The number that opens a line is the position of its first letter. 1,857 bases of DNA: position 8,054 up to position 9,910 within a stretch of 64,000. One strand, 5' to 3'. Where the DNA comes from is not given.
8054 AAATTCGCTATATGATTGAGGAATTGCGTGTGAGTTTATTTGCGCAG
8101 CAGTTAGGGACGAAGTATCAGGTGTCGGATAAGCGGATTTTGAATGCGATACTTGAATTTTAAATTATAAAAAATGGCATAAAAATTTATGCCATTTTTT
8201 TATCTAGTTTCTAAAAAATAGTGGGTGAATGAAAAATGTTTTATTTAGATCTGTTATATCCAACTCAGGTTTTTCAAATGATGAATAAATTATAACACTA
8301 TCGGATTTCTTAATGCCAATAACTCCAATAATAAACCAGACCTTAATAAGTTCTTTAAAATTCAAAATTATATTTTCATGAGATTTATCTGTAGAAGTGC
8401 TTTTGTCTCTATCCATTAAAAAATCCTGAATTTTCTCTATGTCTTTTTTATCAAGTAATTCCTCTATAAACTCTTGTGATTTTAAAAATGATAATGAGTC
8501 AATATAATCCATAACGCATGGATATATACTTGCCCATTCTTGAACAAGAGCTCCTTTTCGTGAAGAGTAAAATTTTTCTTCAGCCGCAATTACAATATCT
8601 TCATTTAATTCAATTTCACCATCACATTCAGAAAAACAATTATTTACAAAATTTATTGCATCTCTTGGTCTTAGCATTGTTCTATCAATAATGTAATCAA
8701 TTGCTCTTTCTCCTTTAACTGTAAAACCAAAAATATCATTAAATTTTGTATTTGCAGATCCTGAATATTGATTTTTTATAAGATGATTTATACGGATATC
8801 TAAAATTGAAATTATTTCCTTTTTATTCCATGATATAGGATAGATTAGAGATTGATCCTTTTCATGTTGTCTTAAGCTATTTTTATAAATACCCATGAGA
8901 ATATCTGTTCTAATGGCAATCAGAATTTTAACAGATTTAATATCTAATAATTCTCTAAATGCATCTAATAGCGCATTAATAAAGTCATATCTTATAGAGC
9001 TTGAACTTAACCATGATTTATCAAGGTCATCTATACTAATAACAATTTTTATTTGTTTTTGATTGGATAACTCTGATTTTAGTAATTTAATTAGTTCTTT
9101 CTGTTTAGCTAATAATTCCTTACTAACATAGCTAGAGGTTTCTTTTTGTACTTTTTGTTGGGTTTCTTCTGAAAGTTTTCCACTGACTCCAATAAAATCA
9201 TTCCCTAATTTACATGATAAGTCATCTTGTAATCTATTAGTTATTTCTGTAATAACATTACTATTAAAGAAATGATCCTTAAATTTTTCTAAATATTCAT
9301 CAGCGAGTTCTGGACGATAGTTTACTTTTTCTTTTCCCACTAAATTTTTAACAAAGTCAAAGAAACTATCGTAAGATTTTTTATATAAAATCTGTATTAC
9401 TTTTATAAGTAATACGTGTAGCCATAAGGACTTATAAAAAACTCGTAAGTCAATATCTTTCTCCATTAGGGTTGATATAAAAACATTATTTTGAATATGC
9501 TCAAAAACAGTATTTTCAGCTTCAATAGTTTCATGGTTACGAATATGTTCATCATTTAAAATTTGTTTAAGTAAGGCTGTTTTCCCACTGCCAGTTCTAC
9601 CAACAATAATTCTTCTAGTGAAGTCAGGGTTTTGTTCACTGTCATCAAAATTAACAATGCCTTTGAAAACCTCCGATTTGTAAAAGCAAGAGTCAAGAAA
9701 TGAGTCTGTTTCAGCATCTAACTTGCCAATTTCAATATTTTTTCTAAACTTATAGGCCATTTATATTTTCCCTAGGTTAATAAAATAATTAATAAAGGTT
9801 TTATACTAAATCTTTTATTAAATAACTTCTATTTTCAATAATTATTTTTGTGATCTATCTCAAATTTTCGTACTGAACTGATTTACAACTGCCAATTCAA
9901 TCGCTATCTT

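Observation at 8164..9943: AT-rich single-gene islet encoding an orphan KAP-like P-loop NTPase between hrpA and dcuC, a candidate novel defence/abortive-infection determinant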

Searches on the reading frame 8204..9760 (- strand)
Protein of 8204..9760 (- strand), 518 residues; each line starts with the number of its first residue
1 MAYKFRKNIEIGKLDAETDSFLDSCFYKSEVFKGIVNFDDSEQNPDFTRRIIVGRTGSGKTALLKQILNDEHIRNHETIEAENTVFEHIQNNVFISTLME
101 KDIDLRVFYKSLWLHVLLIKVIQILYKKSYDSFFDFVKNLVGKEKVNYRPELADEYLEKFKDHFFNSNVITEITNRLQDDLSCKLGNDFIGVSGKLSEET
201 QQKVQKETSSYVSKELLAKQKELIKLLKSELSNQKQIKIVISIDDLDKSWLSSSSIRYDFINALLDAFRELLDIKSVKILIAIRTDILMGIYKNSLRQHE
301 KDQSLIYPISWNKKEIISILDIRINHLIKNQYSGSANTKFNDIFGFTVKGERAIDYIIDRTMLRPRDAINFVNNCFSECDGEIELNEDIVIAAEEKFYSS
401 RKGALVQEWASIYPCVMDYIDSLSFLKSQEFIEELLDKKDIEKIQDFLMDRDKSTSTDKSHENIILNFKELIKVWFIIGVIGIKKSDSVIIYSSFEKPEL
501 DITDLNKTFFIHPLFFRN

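Call 3: search_protein_families(library=pfam, proteins=[window:8204-9760:-], max_evalue=1)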
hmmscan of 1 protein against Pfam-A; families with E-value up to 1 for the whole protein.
window:8204-9760:- (518 aa): 23 families
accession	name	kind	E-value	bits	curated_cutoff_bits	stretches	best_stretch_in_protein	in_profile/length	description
PF07693.20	KAP_NTPase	-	1.2e-05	25.1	20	1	57-302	30-209/293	KAP family P-loop domain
PF10236.15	DAP3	-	4.5e-05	23.3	23.1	2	37-68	13-44/311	Mitochondrial ribosomal death-associated protein 3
PF13401.12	AAA_22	-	0.00029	21.6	27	1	51-248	9-95/130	AAA domain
PF01637.24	ATPase_2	-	0.00073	19.8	33.2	1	51-343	24-211/225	ATPase domain predominantly from Archaea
PF00004.35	AAA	-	0.0015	19.4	21.2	0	209-281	32-105/131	ATPase family associated with various cellular activities (AAA)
PF20703.3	nSTAND1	-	0.0015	18.7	27.1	1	208-308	94-186/379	Novel STAND NTPase 1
PF13191.12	AAA_16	-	0.0039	18.1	32.6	1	51-74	28-51/167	AAA ATPase domain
PF10662.15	PduV-EutP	-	0.0059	16.9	21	1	51-97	5-56/143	Ethanolamine utilisation - propanediol utilisation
PF00931.28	NB-ARC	-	0.0061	16.3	23.5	1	51-75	22-47/248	NB-ARC domain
PF25199.1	nSTAND_NTPase5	-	0.0078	16.5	34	1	44-72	40-66/145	Novel STAND NTPase 5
PF00005.33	ABC_tran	-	0.0082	17.2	25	1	50-86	14-49/137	ABC transporter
PF00308.24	Bac_DnaA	-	0.014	16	23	1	49-145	36-131/162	Bacterial DnaA ATPAse domain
PF02492.25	cobW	-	0.028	14.5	20.7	1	51-74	4-28/180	CobW/HypB/UreG, nucleotide-binding domain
PF11602.14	NTPase_P4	-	0.031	14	27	1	51-100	115-160/320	ATPase P4 of dsRNA bacteriophage phi-12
PF08477.19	Roc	-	0.049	14.3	27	1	51-89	3-41/119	Ras of Complex, Roc, domain of DAPkinase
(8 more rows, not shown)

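Call 4: search_protein_families(library=padloc, proteins=[window:8204-9760:-], max_evalue=1)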
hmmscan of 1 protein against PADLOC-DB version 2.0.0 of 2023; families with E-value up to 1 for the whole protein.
window:8204-9760:- (518 aa): 1 family
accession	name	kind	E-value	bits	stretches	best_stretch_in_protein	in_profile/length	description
PDLC04140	mad8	-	0.0015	16.1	1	51-242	31-176/314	mads_8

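Call 5: search_protein_families(library=ncbifam, proteins=[window:8204-9760:-], max_evalue=1)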
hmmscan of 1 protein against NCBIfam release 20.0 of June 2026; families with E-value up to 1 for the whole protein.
window:8204-9760:- (518 aa): 6 families
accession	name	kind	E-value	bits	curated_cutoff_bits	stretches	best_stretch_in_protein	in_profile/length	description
NF047389.1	ATPase_Sll1717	subfamily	8.2e-52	176.8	75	1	11-517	1-452/454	P-loop ATPase, Sll1717 family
TIGR00231.1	small_GTP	domain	0.014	15.2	42.5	1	52-89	8-41/164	GTP-binding protein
TIGR03167.1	tRNA_sel_U_synt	equivalog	0.024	14.1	219.75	1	44-70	124-150/311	tRNA 2-selenouridine(34) synthase MnmH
TIGR02788.1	VirB11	equivalog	0.024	13.6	249.95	1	51-110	148-208/308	P-type DNA transfer ATPase VirB11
NF008752.0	PRK11784.1-4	equivalog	0.04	12.7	266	1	40-69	136-165/357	tRNA 2-selenouridine(34) synthase MnmH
TIGR02528.1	EutP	subfamily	0.085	13.1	138.35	1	50-80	3-34/142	EutP/PduV family microcompartment system protein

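Call 6: search_protein_families(library=phrogs, proteins=[window:8204-9760:-], max_evalue=1)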
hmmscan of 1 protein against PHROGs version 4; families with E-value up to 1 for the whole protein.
window:8204-9760:- (518 aa): 4 families
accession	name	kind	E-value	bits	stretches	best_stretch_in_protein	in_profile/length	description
phrog_13260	-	unknown function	7.3e-24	85.5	1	7-502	5-473/497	-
phrog_11143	-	unknown function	0.027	14.5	1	44-90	40-82/357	-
phrog_3497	-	unknown function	0.16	12.8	0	206-248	93-133/150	-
phrog_16429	-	unknown function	0.58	11.2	0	83-146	2-71/99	-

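Call 12: find_homologous_proteins(query=window:8204-9760:-, max_evalue=0.001)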
Query window:8204-9760:- (518 aa): 246 proteins with E <= 0.001 among 8000 candidates; the best 120 are listed.
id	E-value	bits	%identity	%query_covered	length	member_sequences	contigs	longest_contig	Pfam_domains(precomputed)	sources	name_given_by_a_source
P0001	0.0e+0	1115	99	100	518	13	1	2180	PF13401.13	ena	-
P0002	0.0e+0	1050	92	100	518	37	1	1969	-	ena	-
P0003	9.0e-270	914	80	100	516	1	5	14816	-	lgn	-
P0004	3.1e-230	783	68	100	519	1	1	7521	-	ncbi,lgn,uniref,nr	ncbi:P-loop ATPase, Sll1717 family [Moritella viscosa]|uniref:ATPase n=1 Tax=Moritella viscosa TaxID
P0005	8.6e-229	779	68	100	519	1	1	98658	-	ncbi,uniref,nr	ncbi:hypothetical protein C942_00479 [Photobacterium marinum]|uniref:DNA repair protein n=1 Tax=Phot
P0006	2.5e-227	774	68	100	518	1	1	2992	-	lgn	-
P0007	3.0e-227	773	68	100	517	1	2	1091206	-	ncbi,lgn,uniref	ncbi:DNA repair protein [Pectobacterium aroidearum]|uniref:P-loop ATPase, Sll1717 family n=1 Tax=Pec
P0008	3.5e-225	767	68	100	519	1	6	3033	-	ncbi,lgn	-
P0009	1.0e-224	765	68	100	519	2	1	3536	-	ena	-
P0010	2.9e-224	764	68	100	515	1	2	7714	-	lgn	-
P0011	3.4e-222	757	66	100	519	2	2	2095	-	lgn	-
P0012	3.8e-220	750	67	100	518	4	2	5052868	-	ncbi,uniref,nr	ncbi:P-loop ATPase, Sll1717 family [Dickeya fangzhongdai]|uniref:P-loop ATPase, Sll1717 family n=1 T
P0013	4.3e-220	750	67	100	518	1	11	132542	PF07693.21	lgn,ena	-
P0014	8.0e-220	749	67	100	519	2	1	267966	-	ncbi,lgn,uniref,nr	ncbi:hypothetical protein SAMN05660691_01836 [Rheinheimera pacifica]|uniref:DNA repair protein n=1 T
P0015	1.2e-219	748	66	100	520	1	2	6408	-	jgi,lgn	-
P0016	3.9e-219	747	68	99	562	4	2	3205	PF07693.21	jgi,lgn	jgi:hypothetical protein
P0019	3.5e-218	744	66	100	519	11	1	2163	PF07693.21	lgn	-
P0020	4.1e-218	743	66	99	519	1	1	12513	PF07693.21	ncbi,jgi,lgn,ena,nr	ncbi:MAG: hypothetical protein JKX67_07685 [Colwellia sp.]|nr:hypothetical protein [Colwellia sp.]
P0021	4.4e-218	743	66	100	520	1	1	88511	PF07693.21,PF10236.16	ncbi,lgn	ncbi:P-loop ATPase, Sll1717 family [Photobacterium sp. R1]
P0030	2.8e-215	734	66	100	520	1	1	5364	PF07693.21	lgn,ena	-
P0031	3.3e-215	734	65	100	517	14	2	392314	-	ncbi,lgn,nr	ncbi:TPA: DNA repair protein [Citrobacter koseri]|nr:DNA repair protein [Klebsiella pneumoniae] HEI9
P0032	1.5e-214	732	65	100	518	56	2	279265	PF07693.21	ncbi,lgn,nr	ncbi:TPA: DNA repair protein [Escherichia coli]|nr:DNA repair protein [Escherichia coli]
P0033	1.8e-214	731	65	100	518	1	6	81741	PF07693.21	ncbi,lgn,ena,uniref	ncbi:P-loop ATPase, Sll1717 family [Enterobacter kobei]|uniref:P-loop ATPase, Sll1717 family n=1 Tax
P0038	5.9e-213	726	64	100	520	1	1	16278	PF01637.25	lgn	-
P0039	2.3e-212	724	64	100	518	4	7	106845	PF07693.21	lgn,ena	-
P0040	2.7e-212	724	64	100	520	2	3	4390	PF07693.21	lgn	-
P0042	9.8e-212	722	63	100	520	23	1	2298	PF07693.21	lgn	-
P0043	3.1e-211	721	63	100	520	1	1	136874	PF07693.21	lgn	-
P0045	9.2e-211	719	62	100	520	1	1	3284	PF07693.21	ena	-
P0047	5.7e-210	716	66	99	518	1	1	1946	PF07693.21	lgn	-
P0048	6.7e-210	716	63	100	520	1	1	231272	PF07693.21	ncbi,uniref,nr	ncbi:P-loop ATPase, Sll1717 family [Vibrio sinaloensis]|uniref:P-loop ATPase, Sll1717 family n=1 Tax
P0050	8.0e-209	713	63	99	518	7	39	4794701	PF07693.21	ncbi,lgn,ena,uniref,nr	ncbi:DNA repair protein [Yersinia enterocolitica]|uniref:KAP family NTPase n=1 Tax=Yersinia enteroco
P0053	2.0e-208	711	62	100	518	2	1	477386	PF07693.21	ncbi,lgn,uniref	ncbi:P-loop NTPase fold protein [Pectobacterium brasiliense]|uniref:P-loop ATPase, Sll1717 family n=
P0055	3.5e-208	711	64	100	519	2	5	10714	PF07693.21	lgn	-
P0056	4.3e-208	710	63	100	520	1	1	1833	PF01637.25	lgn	-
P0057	8.7e-208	709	62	100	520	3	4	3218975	PF07693.21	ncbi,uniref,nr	ncbi:P-loop ATPase, Sll1717 family [Photobacterium leiognathi]|uniref:P-loop ATPase, Sll1717 family 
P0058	2.2e-207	708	62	99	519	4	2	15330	PF07693.21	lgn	-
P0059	7.8e-207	706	62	99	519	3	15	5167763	-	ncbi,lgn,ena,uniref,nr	ncbi:P-loop ATPase, Sll1717 family [Serratia marcescens]|uniref:P-loop ATPase, Sll1717 family n=1 Ta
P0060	1.1e-206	706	62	99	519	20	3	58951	PF07693.21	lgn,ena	-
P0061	3.3e-206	704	63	100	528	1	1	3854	PF07693.21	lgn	-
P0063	1.1e-205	702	62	100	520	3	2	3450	PF07693.21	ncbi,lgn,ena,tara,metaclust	tara:strand:- start:47 stop:1609 length:1563 start_codon:yes stop_codon:yes gene_type:complete|metac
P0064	1.9e-205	702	63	99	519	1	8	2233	PF07693.21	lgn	-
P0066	4.3e-205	700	62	100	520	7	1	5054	PF07693.21,PF01637.25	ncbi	-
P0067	2.6e-204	698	62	99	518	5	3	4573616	PF07693.21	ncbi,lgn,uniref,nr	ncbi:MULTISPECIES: P-loop ATPase, Sll1717 family [Providencia]|uniref:P-loop ATPase, Sll1717 family 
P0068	1.0e-203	696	61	100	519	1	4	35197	PF07693.21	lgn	-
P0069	1.1e-203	696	61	100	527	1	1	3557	PF07693.21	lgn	-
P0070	1.2e-203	696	61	99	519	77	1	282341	-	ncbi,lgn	ncbi:P-loop ATPase, Sll1717 family [Klebsiella aerogenes]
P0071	1.6e-203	695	61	100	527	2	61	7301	PF07693.21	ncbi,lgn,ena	-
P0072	1.6e-203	695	61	100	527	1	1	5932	PF07693.21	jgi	jgi:gluconate kinase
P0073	1.8e-203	695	61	100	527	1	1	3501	PF07693.21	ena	-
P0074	2.0e-203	695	61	100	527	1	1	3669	PF07693.21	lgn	-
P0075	2.3e-203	695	61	99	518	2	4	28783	PF07693.21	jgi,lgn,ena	-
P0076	4.9e-203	694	61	100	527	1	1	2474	PF07693.21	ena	-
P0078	1.5e-202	692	61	100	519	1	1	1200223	PF07693.21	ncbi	ncbi:P-loop ATPase, Sll1717 family [Escherichia coli]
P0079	3.4e-202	691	60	100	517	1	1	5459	PF07693.21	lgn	-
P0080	4.8e-201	687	61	99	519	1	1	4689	PF07693.21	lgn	-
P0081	7.4e-199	680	59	99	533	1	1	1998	PF07693.21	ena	-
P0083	2.1e-195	668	61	100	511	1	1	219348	PF07693.21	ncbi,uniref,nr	ncbi:DNA repair protein [Photobacterium carnosum]|uniref:KAP family NTPase n=1 Tax=Photobacterium ca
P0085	9.8e-195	666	61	100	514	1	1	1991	PF07693.21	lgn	-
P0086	3.1e-192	658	60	100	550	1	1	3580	PF07693.21,PF01637.25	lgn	-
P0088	6.4e-192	657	60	99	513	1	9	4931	PF07693.21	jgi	jgi:ABC-type transport system involved in cytochrome c biogenesis ATPase subunit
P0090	2.6e-190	652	60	100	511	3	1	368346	PF07693.21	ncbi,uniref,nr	uniref:P-loop ATPase, Sll1717 family n=1 Tax=Cellvibrio fontiphilus TaxID=1815559 RepID=UPI002B4BC6E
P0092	5.0e-186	637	59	99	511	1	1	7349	PF01637.25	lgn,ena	-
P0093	6.0e-185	634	60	99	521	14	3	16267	PF07693.21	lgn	-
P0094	2.6e-184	632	58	99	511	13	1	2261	PF07693.21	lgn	-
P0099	1.1e-182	626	56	99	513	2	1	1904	PF07693.21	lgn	-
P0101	2.5e-182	625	57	100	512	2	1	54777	PF07693.21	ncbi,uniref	ncbi:KAP family NTPase [Photobacterium frigidiphilum]|uniref:P-loop ATPase, Sll1717 family n=1 Tax=P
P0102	4.0e-182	625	55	99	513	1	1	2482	PF01637.25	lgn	-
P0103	5.5e-182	624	58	100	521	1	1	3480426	PF07693.21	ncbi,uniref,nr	ncbi:P-loop NTPase fold protein [Vibrio rhizosphaerae]|uniref:P-loop NTPase fold protein n=1 Tax=Vib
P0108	1.9e-180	619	58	99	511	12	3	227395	PF01637.25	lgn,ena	-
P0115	1.6e-179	616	58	99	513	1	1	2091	PF01637.25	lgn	-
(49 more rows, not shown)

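Call 24: find_encoding_contigs(protein=P0003, flank=8000, max_places=4)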
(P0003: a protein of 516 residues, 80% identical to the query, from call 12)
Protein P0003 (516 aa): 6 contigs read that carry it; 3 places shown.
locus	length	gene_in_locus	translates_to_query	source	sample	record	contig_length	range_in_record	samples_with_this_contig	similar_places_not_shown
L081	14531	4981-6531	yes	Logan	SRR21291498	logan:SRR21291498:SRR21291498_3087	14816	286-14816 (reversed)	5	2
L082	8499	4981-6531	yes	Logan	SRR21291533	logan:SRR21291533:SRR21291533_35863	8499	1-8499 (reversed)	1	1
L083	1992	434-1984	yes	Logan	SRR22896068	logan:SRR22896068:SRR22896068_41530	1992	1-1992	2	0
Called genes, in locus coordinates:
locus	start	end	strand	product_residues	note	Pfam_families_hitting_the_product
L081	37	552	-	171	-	PF01202:SKI (weak)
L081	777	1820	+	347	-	PF08240:ADH_N, PF00107:ADH_zinc_N, PF13602:ADH_zinc_N_2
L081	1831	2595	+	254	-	PF00106:adh_short, PF01370:Epimerase (faint), PF08659:KR, PF13561:adh_short_C2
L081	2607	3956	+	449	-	PF02447:GntP_permease, PF03600:CitMHS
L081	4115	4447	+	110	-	PF05973:Gp49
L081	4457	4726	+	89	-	PF13744:HTH_37, PF12844:HTH_19, PF13560:HTH_31, PF01381:HTH_3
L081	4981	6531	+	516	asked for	-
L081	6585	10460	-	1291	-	PF00270:DEAD, PF13245:AAA_19 (weak), PF00271:Helicase_C, PF21010:HA2_C, PF07717:OB_NTP_bind, PF11898:DUF3418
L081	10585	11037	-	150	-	PF04284:DUF441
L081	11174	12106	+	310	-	PF03547:Mem_trans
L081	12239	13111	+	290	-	PF00126:HTH_1, PF03466:LysR_substrate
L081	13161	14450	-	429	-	PF02844:GARS_N, PF01071:GARS_A, PF02655:ATP-grasp_3 (weak), PF02786:CPSase_L_D2 (weak), PF02222:ATP-grasp (weak), PF02843:GARS_C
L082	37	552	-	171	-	PF01202:SKI (weak)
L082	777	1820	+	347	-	PF08240:ADH_N, PF00107:ADH_zinc_N, PF13602:ADH_zinc_N_2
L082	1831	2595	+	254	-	PF00106:adh_short, PF01370:Epimerase (faint), PF08659:KR, PF13561:adh_short_C2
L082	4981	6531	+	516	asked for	-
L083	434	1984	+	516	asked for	-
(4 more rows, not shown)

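Call 25: find_encoding_contigs(protein=P0032, flank=10000, max_places=4)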
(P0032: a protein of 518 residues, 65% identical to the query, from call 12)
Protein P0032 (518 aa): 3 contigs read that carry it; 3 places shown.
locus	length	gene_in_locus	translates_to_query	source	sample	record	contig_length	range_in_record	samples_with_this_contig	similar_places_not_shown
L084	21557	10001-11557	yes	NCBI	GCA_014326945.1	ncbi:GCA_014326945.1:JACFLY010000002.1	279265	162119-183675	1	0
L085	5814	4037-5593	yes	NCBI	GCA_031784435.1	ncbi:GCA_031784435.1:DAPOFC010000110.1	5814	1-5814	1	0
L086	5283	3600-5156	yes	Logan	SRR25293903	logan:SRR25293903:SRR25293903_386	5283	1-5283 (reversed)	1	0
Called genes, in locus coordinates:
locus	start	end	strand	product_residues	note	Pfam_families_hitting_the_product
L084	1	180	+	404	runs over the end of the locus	PF02746:MR_MLE_N, PF13378:MR_MLE_C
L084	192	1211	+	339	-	PF08240:ADH_N, PF16912:Glu_dehyd_C, PF00107:ADH_zinc_N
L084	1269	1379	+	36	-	-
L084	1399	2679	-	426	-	PF12167:Arm-DNA-bind_2, PF00589:Phage_integrase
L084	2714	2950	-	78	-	PF06806:DUF1233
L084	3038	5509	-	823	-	PF27430:YdfE_N, PF27432:YdfE_C, PF16473:Rv2179c-like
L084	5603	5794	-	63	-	PF07358:DUF1482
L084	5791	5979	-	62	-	PF05358:DicB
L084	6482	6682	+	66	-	-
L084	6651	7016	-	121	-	-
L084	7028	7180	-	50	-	PF07151:DUF1391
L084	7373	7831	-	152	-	PF13443:HTH_26 (faint), PF12844:HTH_19, PF13560:HTH_31, PF01381:HTH_3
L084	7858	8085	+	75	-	PF14549:P22_Cro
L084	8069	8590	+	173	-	PF06254:YdaT_toxin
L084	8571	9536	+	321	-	-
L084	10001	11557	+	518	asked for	PF07693:KAP_NTPase (weak)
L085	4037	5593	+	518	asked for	PF07693:KAP_NTPase (weak)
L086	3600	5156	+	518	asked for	PF07693:KAP_NTPase (weak)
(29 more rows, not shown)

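Call 26: find_encoding_contigs(protein=P0050, flank=10000, max_places=4)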
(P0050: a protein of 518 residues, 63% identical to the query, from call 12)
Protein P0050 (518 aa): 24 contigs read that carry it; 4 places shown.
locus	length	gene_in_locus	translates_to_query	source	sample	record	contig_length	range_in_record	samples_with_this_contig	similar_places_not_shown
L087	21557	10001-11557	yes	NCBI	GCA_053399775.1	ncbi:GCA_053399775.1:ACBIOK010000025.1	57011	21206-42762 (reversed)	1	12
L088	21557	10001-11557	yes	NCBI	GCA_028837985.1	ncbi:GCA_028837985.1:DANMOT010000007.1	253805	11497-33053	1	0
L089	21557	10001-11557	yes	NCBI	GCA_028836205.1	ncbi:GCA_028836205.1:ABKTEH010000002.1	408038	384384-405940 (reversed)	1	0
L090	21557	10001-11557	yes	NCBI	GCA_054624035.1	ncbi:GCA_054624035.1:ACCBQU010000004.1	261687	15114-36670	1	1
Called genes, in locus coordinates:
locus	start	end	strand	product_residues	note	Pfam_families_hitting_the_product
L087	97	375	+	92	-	-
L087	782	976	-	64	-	-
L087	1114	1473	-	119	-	-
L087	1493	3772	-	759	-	PF05840:Phage_GPA, PF23343:REP_ORF2-G2P (weak)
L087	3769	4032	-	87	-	PF17399:DUF5405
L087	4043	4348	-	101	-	PF17399:DUF5405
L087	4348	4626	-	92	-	PF10809:DUF2732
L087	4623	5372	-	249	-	PF04266:ASCH (weak), PF12961:DUF3850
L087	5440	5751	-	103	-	PF26815:Phage_RepB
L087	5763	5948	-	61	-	PF10893:Phage_186_Fil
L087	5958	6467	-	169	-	PF06892:Phage_CP76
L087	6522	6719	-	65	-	-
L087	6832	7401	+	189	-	PF07022:Phage_CI_repr, PF16452:Phage_CI_C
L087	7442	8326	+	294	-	-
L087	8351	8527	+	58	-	PF27300:YdcA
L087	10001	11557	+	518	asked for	PF07693:KAP_NTPase (faint)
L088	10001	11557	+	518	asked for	PF07693:KAP_NTPase (faint)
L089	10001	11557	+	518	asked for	PF07693:KAP_NTPase (faint)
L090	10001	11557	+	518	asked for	PF07693:KAP_NTPase (faint)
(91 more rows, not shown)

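Call 28: search_solved_structures(query=window:8204-9760:-, max_evalue=1, show_alignments=2)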
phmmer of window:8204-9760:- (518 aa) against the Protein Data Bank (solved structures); distinct sequences matched with E-value up to 1: 10.
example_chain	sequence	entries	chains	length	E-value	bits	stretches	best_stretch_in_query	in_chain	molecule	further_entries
5cm8_B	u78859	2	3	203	0.0019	20.4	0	380-459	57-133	Ras-related protein Ral-a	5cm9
2a78_A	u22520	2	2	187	0.014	17.5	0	47-83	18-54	Ras-related protein Ral-A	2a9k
6p0i_B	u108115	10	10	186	0.021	17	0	49-83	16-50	Ras-related protein Ral-A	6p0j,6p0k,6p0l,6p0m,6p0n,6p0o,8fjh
1uad_A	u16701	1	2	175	0.023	16.8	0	49-83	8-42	Ras-related protein Ral-A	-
1u8y_A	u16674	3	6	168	0.03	16.4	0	50-83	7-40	Ras-related protein Ral-A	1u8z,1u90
2bov_A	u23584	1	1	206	0.03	16.4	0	49-83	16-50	RAS-RELATED PROTEIN RAL-A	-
1zc3_A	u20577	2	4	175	0.067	15.3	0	49-83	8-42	Ras-related protein Ral-A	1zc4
5l3q_B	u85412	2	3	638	0.3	13.2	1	131-207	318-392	Signal recognition particle receptor subunit alpha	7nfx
7obq_y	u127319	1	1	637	0.31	13.1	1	131-207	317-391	SRP receptor subunit alpha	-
6frk_y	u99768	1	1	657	0.33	13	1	131-207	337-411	SRP receptor alpha subunit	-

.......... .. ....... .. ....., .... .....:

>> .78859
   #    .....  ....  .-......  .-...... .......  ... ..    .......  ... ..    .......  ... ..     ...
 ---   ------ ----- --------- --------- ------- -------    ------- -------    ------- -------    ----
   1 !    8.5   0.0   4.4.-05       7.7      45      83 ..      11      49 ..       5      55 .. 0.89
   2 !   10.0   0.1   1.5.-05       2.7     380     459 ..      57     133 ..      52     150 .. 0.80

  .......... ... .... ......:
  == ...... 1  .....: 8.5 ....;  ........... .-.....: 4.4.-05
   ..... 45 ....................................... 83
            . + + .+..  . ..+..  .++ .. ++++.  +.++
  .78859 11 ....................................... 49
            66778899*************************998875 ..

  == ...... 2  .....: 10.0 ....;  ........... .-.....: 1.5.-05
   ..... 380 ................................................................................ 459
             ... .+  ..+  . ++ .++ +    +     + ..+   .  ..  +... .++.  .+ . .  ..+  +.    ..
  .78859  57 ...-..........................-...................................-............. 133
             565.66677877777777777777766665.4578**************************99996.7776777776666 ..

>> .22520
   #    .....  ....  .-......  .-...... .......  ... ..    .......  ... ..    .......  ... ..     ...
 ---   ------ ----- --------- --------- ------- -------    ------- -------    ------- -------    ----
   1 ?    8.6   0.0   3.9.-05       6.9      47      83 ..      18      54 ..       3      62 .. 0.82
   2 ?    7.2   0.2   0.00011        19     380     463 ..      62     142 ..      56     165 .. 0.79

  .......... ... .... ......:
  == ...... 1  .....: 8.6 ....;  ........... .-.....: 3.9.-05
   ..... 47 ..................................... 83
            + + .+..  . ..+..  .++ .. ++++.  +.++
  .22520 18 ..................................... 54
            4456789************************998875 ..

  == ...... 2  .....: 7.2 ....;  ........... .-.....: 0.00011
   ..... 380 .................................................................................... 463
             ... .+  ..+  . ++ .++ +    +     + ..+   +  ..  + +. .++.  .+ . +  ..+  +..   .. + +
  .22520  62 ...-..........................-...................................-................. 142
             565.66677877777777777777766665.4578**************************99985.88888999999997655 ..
